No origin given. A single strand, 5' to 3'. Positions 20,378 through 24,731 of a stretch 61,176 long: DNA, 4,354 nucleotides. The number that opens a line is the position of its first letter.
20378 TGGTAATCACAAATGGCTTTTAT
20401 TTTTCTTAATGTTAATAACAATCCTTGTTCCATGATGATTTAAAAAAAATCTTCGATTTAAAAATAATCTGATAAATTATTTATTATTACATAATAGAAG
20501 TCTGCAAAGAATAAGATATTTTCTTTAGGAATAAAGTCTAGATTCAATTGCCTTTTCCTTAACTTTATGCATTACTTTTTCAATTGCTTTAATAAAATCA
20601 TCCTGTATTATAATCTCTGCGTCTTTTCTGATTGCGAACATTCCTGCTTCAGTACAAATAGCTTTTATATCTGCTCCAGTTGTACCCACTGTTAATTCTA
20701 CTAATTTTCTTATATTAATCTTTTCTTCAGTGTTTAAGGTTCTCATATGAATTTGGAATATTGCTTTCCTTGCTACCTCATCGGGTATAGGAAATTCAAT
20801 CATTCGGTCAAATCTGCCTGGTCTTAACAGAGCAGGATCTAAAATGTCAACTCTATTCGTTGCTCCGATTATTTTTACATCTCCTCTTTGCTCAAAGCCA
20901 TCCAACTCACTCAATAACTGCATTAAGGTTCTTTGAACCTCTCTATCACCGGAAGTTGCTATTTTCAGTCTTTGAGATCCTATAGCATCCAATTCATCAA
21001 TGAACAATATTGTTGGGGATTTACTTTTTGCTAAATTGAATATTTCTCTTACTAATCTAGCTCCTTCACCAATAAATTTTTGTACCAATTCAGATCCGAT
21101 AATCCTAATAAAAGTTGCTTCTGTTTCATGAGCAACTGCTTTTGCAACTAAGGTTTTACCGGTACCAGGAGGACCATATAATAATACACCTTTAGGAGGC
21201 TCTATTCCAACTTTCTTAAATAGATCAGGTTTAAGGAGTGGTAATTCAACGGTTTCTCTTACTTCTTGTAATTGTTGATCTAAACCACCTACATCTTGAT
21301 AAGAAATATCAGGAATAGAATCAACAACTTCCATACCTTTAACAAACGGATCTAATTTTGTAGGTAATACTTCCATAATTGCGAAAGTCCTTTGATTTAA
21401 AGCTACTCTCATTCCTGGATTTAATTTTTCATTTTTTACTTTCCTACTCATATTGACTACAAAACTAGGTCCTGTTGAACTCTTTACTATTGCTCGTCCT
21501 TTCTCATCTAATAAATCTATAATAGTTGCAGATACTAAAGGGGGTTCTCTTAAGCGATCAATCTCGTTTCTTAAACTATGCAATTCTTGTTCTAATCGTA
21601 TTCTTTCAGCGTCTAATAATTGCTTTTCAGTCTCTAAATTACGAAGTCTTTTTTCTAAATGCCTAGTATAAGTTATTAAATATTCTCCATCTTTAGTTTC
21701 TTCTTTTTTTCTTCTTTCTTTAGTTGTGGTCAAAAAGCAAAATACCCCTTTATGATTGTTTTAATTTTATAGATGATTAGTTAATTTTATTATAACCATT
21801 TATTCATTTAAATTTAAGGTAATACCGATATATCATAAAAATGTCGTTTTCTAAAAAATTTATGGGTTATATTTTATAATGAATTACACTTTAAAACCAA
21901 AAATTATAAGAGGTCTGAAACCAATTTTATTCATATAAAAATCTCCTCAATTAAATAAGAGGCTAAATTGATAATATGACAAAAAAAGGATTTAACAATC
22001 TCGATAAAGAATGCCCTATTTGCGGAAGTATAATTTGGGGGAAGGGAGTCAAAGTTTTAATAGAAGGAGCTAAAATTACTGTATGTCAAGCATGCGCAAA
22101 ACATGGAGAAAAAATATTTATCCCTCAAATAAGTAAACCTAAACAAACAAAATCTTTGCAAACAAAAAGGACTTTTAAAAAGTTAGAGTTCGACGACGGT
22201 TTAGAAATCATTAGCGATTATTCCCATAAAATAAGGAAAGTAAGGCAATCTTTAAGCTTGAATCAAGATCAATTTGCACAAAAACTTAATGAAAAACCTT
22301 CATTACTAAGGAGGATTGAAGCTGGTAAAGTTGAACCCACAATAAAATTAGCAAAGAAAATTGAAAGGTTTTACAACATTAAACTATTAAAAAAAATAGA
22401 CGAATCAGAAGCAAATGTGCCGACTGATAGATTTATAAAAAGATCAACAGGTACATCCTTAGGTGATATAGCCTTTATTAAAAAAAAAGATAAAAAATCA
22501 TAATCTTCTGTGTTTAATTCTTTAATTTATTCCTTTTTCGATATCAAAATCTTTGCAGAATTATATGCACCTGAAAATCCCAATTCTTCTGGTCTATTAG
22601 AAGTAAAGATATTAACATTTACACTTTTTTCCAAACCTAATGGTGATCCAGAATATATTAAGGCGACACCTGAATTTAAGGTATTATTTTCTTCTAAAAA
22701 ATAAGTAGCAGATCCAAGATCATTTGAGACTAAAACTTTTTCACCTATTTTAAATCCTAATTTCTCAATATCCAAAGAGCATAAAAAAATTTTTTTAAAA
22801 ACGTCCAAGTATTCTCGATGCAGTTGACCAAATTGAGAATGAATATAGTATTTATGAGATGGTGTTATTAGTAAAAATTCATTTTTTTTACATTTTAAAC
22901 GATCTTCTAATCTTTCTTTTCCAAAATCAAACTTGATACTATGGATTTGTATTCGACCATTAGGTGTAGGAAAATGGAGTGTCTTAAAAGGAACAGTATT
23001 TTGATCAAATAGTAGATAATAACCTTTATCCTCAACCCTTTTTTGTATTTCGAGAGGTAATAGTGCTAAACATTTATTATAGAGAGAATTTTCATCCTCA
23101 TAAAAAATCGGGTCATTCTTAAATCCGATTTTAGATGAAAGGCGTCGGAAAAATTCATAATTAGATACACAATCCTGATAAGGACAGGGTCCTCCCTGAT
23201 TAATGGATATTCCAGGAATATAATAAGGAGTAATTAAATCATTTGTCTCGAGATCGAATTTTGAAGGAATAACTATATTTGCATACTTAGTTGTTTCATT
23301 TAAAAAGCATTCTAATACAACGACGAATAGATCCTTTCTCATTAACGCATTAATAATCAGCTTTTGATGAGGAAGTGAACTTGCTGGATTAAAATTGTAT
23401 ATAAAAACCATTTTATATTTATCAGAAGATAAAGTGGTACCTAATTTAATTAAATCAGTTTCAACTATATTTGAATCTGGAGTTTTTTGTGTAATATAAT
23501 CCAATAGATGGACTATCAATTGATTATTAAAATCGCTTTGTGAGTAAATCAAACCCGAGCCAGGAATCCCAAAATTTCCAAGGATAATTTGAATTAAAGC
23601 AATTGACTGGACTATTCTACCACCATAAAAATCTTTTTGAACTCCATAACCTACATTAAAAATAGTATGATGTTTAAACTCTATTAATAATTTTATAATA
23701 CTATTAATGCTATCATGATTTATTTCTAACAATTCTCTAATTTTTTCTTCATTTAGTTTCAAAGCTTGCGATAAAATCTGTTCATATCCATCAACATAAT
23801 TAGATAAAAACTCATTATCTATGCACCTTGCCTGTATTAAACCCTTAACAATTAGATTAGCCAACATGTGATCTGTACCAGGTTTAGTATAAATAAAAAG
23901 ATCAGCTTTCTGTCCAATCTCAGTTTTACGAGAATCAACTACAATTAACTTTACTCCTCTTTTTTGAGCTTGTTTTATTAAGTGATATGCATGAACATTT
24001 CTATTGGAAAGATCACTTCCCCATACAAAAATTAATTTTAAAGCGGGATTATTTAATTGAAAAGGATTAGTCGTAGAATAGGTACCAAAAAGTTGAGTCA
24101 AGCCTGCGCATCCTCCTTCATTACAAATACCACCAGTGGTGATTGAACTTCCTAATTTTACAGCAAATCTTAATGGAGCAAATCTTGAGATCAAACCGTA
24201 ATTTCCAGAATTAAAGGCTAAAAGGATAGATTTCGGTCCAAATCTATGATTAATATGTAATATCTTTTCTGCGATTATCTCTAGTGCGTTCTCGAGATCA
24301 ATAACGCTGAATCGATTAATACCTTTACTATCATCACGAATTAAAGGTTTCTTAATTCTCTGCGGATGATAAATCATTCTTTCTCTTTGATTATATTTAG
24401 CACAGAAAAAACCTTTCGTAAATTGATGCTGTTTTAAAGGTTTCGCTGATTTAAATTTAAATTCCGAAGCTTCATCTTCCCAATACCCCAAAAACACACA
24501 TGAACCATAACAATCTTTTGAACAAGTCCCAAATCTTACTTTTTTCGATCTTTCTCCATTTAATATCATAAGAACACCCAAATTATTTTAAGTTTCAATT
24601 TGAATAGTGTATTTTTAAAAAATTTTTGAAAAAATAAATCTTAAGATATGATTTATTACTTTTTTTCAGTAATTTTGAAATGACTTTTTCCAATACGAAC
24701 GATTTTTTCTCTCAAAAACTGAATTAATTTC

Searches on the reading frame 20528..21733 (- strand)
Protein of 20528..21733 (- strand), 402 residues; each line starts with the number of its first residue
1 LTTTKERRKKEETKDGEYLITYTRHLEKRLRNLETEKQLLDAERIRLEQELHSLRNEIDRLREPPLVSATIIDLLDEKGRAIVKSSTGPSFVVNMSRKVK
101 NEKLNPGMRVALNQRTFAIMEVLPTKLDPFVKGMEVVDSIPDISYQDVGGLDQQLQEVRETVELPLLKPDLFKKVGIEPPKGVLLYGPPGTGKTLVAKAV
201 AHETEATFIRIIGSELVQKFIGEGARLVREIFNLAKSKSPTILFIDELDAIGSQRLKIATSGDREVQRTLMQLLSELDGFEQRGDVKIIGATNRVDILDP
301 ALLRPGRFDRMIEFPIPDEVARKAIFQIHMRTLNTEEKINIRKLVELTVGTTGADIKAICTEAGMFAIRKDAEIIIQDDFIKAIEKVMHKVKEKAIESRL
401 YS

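Call 77: search_protein_families(library=pfam, proteins=[window:20528-21733:-], max_evalue=0.00001)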
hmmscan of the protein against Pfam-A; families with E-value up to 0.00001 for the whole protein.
window:20528-21733:- (402 aa): 6 families
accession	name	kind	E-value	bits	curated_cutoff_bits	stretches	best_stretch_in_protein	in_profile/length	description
PF00004.35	AAA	-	1.4e-45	155.4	21.2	1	183-315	1-130/131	ATPase family associated with various cellular activities (AAA)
PF16450.11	Prot_ATP_ID_OB_C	-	1.1e-15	57.7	23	1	69-124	2-56/56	Proteasomal ATPase OB C-terminal domain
PF17862.7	AAA_lid_3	-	5e-11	42.4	27.2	1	339-381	2-44/45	AAA+ lid domain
PF13191.12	AAA_16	-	7e-08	33.6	32.6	0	170-206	14-50/167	AAA ATPase domain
PF07728.20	AAA_5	-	1.4e-06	28.8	22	0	182-303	1-136/139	AAA domain (dynein-related subfamily)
PF21236.3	PRS7_OB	-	5e-06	26.4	26.7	0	70-124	12-69/69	26S proteasome regulatory subunit 7, OB domain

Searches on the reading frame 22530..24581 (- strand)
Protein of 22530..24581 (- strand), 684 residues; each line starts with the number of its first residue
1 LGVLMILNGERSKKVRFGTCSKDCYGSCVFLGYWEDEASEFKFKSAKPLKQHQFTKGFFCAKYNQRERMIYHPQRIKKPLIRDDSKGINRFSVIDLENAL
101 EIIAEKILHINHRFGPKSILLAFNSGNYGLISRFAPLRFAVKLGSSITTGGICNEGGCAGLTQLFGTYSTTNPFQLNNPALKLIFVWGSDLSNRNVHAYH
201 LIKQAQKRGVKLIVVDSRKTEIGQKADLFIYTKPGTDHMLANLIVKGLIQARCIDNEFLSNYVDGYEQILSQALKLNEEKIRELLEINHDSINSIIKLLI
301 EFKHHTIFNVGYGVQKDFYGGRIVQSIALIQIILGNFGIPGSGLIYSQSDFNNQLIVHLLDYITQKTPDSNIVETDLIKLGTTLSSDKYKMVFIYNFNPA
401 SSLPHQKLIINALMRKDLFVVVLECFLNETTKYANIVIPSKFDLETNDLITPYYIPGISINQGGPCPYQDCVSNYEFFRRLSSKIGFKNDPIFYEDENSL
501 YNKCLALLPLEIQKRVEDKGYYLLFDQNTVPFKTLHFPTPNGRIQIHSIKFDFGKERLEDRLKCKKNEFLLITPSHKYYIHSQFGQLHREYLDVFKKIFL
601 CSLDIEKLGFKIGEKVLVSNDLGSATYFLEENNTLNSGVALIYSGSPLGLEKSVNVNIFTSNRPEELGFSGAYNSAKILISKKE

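Call 77: search_protein_families(library=pfam, proteins=[window:22530-24581:-], max_evalue=0.00001)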
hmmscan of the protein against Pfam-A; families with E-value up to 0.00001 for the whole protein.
window:22530-24581:- (684 aa): 2 families
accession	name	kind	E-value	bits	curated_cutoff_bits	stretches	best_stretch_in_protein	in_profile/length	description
PF00384.28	Molybdopterin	-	6.5e-27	94.9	24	1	75-456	1-326/353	Molybdopterin oxidoreductase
PF01568.27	Molydop_binding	-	1.3e-09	38.5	26.8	1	569-674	1-107/110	Molydopterin dinucleotide binding domain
